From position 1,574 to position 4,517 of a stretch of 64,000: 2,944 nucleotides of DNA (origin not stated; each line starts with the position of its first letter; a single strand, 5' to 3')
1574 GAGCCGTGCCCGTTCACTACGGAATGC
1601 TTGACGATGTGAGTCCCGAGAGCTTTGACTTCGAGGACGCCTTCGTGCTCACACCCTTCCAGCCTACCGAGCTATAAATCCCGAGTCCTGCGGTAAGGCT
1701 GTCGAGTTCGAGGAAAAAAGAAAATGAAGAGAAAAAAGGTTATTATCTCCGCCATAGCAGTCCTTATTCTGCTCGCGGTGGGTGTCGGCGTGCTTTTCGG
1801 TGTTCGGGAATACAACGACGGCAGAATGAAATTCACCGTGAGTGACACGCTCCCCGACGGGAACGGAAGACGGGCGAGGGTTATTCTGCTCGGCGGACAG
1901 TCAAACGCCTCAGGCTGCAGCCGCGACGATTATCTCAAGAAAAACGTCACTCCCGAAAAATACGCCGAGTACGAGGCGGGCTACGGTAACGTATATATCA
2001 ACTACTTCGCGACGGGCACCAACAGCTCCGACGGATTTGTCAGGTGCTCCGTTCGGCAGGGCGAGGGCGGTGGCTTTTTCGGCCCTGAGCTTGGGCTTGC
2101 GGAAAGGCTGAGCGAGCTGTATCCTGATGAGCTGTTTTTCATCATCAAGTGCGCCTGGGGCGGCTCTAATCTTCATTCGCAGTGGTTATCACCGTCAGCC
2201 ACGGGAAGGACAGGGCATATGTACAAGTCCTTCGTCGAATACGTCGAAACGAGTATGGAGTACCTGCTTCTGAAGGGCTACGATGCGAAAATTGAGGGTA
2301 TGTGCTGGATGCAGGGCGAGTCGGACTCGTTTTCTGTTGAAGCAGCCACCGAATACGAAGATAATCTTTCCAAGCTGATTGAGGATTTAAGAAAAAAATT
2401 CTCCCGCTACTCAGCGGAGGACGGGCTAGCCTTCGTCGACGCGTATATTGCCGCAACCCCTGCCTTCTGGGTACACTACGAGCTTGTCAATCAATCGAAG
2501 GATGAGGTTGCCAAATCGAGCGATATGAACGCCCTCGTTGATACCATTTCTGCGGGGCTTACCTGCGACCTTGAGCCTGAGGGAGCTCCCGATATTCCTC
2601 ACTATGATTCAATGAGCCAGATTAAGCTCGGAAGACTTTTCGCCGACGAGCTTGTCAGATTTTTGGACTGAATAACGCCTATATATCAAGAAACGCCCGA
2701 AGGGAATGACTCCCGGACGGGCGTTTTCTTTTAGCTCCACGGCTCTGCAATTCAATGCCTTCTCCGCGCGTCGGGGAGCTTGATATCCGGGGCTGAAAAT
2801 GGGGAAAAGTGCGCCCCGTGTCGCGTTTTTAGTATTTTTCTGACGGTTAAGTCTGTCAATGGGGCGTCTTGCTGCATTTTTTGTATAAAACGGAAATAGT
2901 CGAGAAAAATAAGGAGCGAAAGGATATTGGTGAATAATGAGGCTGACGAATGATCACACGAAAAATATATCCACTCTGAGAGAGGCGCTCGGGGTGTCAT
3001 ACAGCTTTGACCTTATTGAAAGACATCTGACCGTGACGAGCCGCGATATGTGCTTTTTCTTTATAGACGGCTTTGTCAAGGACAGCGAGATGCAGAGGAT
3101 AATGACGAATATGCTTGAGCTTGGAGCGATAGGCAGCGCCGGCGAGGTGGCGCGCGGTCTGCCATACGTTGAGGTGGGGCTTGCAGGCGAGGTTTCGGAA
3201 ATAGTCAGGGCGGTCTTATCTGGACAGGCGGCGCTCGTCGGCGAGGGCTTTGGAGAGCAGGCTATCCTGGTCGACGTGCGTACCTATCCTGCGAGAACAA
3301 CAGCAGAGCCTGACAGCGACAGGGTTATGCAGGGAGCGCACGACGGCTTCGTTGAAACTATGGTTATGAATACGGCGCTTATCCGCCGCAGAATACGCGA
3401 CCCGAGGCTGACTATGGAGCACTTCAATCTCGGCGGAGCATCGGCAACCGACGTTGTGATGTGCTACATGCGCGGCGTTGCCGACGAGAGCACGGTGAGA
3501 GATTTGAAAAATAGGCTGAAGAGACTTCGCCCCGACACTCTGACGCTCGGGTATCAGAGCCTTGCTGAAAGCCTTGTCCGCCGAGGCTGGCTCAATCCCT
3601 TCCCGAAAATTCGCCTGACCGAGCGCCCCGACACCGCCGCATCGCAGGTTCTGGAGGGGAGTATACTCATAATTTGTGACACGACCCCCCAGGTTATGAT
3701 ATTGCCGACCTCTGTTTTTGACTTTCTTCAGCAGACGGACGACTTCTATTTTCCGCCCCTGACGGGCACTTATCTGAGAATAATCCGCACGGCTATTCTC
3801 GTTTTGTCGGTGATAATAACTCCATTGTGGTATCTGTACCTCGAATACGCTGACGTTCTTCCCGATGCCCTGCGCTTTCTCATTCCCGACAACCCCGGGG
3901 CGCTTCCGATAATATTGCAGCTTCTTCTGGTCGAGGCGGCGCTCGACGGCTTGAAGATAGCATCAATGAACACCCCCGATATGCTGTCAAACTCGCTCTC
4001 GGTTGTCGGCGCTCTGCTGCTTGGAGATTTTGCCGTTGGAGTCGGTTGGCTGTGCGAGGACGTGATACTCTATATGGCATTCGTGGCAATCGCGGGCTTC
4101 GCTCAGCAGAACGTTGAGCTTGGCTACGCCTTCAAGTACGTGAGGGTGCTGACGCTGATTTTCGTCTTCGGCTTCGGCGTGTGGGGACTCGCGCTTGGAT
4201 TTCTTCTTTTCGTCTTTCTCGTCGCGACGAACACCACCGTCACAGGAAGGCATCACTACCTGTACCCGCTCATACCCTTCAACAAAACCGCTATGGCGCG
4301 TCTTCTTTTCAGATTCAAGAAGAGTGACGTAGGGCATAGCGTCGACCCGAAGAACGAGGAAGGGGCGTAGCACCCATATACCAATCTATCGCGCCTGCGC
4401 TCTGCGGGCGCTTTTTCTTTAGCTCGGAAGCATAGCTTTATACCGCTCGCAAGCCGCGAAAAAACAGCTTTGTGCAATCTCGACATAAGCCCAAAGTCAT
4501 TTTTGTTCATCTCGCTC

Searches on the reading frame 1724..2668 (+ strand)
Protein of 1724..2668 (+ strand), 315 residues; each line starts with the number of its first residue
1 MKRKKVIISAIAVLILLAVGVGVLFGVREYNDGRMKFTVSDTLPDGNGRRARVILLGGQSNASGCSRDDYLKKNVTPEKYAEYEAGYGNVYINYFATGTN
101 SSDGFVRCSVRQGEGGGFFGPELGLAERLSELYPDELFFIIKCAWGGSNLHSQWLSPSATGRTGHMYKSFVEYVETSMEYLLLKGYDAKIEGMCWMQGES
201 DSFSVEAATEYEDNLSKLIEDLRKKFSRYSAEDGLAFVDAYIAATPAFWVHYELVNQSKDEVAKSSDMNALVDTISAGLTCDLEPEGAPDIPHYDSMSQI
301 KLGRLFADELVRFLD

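Call 58: search_protein_families(library=pfam, proteins=[window:1724-2668:+], max_evalue=0.001)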
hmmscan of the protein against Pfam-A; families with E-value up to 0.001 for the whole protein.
window:1724-2668:+ (315 aa): 1 family
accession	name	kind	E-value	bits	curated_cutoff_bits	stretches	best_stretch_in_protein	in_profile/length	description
PF03629.24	SASA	-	8.2e-24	84.9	24.8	1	52-311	3-225/226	Carbohydrate esterase, sialic acid-specific acetylesterase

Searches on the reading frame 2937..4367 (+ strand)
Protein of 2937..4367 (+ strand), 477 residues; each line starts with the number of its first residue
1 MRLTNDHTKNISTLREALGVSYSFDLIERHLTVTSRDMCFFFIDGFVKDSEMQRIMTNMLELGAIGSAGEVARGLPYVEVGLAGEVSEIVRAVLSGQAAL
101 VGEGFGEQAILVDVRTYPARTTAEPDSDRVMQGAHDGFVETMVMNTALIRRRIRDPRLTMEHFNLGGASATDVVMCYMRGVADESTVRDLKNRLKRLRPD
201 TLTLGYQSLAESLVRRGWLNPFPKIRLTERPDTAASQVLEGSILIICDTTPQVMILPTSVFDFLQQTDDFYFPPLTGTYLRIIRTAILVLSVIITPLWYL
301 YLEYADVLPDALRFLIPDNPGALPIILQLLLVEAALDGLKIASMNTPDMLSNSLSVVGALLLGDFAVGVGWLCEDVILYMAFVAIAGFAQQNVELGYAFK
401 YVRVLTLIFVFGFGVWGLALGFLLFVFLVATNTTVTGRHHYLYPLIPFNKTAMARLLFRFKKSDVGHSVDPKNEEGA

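Call 58: search_protein_families(library=pfam, proteins=[window:2937-4367:+], max_evalue=0.001)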
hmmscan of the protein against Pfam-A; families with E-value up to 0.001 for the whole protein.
window:2937-4367:+ (477 aa): 1 family
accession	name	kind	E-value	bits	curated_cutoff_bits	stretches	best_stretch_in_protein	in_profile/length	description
PF03323.18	GerA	-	8.7e-122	407.4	27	1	14-461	3-456/466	Bacillus/Clostridium GerA spore germination protein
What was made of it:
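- GerA is at 2937..4370 (call 58).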
